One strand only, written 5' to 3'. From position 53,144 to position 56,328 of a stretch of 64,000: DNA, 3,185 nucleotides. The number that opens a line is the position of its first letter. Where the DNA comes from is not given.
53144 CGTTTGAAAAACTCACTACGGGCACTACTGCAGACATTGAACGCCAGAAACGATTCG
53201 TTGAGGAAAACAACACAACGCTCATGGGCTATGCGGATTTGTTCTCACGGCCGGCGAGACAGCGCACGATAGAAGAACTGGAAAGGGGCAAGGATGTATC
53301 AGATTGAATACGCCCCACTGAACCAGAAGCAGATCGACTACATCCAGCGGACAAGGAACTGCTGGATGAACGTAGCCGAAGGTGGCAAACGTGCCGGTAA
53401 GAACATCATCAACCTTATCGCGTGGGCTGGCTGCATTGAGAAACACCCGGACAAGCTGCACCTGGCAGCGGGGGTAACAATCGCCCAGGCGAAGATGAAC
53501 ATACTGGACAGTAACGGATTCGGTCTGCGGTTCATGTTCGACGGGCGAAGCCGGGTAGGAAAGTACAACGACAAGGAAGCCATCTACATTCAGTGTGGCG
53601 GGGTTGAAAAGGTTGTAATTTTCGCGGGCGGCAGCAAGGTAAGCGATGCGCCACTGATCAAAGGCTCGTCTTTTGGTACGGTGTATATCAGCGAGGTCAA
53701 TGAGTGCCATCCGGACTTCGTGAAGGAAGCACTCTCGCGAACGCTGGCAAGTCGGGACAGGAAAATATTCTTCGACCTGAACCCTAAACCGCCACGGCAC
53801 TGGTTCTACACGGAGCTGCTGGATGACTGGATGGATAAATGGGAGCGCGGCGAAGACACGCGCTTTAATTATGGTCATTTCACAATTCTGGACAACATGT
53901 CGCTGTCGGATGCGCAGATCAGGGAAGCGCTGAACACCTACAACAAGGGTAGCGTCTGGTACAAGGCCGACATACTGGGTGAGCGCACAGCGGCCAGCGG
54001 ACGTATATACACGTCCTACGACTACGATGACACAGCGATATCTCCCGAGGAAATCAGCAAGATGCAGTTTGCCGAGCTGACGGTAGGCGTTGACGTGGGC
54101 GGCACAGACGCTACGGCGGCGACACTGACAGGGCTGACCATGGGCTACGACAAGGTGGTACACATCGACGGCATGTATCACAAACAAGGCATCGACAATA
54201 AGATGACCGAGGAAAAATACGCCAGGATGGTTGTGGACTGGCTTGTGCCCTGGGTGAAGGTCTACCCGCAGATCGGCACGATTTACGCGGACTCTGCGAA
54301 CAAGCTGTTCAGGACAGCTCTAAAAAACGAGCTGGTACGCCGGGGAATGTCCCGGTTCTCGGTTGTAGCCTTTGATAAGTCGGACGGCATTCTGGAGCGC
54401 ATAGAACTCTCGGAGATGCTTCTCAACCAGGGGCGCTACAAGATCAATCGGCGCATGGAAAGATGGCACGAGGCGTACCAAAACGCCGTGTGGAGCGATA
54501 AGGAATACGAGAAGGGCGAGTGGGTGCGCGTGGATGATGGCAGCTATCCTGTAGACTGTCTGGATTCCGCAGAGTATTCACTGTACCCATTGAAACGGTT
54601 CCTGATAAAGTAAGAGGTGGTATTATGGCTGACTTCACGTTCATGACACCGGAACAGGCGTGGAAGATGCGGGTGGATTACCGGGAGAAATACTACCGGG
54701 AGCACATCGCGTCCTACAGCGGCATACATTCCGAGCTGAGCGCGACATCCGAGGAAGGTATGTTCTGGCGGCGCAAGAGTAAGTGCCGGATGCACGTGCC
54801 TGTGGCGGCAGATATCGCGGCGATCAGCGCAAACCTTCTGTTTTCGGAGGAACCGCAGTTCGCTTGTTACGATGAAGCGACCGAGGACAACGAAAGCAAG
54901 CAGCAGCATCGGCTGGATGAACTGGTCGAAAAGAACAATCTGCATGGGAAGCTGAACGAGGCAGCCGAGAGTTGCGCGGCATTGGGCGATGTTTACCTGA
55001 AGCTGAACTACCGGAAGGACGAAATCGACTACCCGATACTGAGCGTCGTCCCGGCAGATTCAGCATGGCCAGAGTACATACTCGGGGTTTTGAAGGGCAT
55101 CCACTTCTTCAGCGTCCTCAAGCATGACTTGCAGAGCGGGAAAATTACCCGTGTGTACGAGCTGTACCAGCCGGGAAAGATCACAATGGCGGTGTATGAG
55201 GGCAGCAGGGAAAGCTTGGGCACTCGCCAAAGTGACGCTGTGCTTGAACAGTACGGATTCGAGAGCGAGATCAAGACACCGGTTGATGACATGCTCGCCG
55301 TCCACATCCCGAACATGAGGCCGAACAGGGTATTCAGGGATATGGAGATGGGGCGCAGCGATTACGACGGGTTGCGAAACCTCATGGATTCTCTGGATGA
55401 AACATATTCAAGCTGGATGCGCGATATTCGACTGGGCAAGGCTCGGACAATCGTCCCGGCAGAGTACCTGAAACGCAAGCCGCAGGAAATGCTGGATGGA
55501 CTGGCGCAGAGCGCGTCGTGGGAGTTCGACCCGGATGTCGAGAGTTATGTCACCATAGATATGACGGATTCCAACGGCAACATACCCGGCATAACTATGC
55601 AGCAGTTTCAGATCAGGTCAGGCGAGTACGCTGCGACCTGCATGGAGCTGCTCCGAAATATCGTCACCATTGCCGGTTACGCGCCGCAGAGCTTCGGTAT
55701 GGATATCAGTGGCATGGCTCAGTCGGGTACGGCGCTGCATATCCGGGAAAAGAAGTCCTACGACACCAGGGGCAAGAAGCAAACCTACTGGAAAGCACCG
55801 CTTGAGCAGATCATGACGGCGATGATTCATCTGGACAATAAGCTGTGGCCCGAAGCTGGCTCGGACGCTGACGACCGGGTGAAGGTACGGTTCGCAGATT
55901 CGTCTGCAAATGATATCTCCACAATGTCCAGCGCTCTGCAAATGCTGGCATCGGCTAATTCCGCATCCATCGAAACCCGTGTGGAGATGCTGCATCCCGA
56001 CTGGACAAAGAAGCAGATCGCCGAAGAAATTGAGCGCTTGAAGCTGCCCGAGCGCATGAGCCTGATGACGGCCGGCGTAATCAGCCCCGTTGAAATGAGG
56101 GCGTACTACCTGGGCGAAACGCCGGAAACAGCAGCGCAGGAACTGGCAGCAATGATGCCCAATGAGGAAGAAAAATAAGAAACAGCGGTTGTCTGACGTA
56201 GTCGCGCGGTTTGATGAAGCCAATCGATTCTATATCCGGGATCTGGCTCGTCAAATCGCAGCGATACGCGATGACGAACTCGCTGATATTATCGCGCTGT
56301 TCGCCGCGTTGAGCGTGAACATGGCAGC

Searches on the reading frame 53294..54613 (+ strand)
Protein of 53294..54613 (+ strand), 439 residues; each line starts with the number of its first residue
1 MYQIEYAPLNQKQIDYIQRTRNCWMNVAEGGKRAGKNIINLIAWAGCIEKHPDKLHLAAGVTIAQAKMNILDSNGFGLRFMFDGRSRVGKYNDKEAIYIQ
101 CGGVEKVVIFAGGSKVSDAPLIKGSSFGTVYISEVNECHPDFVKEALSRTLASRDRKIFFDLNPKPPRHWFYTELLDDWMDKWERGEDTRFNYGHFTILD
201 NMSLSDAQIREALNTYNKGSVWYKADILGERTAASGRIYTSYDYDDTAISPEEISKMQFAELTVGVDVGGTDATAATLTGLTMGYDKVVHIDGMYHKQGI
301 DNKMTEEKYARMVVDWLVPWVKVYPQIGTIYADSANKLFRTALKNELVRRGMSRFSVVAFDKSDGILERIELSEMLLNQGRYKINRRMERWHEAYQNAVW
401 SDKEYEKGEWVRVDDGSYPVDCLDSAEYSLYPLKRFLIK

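Call 41: search_protein_families(library=pfam, proteins=[window:53294-54613:+], max_evalue=0.01)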
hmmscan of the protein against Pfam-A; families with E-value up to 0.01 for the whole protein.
window:53294-54613:+ (439 aa): 2 families
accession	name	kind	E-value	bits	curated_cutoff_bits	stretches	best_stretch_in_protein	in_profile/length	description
PF04466.19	Terminase_3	-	3.8e-09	36.8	23.2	1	108-230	82-201/201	Phage terminase large subunit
PF03237.21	Terminase_6N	-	2.1e-08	34.5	22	1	47-240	22-209/215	Terminase large subunit, T4likevirus-type, N-terminal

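Call 73: search_dna_similar(query=window:53294-54613:+, collection=phages, mode=protein, max_rows=12)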
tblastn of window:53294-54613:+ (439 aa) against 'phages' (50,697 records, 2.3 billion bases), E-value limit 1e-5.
Records with a match: 210; places in all: 210; records where one place covers at least 80% of the query: 74.
Best place of each record, by identity: <60% 210.
By first word of the organism name: Streptococcus 52; Bacillus 28; Clostridium 18; Lactobacillus 18; Bacteriophage 15; Streptomyces 15; Listeria 10; Gordonia 8; Oenococcus 6; Caudoviricetes 4; and 20 more.
By host as written in the record: - 34; Listeria monocytogenes 9; Lactobacillus paracasei 9; Bacillus cereus 8; Clostridium difficile 6; Gordonia rubripertincta NRRL B-16540 6; Streptomyces sanglieri UNT16F27A 6; Streptococcus thermophilus 5; and 91 more.
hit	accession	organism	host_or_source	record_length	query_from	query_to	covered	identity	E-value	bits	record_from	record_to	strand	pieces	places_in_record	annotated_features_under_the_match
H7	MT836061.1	Bacteriophage sp.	human fecal samples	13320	4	437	99%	59.8%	1e-163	516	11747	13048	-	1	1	record has no annotation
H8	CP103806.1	Clostridioides phage Hain-Saunders-2022a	Clostridioides difficile ST632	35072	12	430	95%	37.2%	1e-69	245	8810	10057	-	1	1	PBSX family phage terminase large subunit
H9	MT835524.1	Bacteriophage sp.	human fecal samples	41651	4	429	97%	35.8%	6e-63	225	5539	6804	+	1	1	record has no annotation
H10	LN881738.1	Clostridium phage slur17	Escherichia coli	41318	12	437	97%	35.5%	7e-67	237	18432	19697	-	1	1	Terminase-like family protein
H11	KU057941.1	Clostridium phage CDSH1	Clostridium difficile AIU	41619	12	437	97%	35.5%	7e-67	237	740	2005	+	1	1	terminase large subunit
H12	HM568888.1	Clostridium phage phiCD38-2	Clostridium difficile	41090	12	437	97%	35.3%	6e-67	237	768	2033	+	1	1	terminase large subunit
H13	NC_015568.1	Clostridium phage phiCD38-2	Clostridium difficile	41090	12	437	97%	35.3%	6e-67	237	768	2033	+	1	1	portal protein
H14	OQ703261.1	Clostridioides phage AR1075-1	Clostridioides difficile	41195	12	437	97%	35.3%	6e-67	237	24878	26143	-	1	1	hypothetical protein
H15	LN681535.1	Clostridium phage phiCD111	Clostridium difficile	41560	12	437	97%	34.8%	4e-64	229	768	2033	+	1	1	Terminase large subunit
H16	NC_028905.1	Clostridium phage phiCD111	Clostridium difficile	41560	12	437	97%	34.8%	4e-64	229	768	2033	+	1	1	terminase large subunit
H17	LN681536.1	Clostridium phage phiCD146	Clostridium difficile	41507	12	437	97%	34.6%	4e-65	232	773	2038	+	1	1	Terminase large subunit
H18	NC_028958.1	Clostridium phage phiCD146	Clostridium difficile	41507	12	437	97%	34.6%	4e-65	232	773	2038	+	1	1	terminase large subunit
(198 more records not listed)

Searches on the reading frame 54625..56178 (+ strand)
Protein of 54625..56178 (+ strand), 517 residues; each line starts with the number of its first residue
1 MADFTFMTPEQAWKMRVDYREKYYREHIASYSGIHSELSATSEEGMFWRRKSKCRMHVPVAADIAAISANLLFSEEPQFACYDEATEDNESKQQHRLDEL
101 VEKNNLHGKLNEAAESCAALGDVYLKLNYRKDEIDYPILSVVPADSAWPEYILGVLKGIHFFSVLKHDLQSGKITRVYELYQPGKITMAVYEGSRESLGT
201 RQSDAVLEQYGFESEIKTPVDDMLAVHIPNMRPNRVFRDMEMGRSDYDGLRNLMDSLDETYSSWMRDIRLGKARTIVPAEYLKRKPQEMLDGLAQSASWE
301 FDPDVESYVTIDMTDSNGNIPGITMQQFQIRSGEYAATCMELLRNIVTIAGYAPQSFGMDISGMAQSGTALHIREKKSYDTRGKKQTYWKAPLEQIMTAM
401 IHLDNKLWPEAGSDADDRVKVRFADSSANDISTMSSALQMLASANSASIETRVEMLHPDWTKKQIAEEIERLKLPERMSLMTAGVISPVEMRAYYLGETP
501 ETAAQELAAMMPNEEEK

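Call 41: search_protein_families(library=pfam, proteins=[window:54625-56178:+], max_evalue=0.01)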
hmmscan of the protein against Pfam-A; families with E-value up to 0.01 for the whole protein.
window:54625-56178:+ (517 aa): 1 family
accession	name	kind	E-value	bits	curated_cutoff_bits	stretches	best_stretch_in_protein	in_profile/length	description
PF05133.19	SPP1_portal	-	5.5e-25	88.6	25.5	1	16-473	14-407/416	Phage portal protein, SPP1 Gp6-like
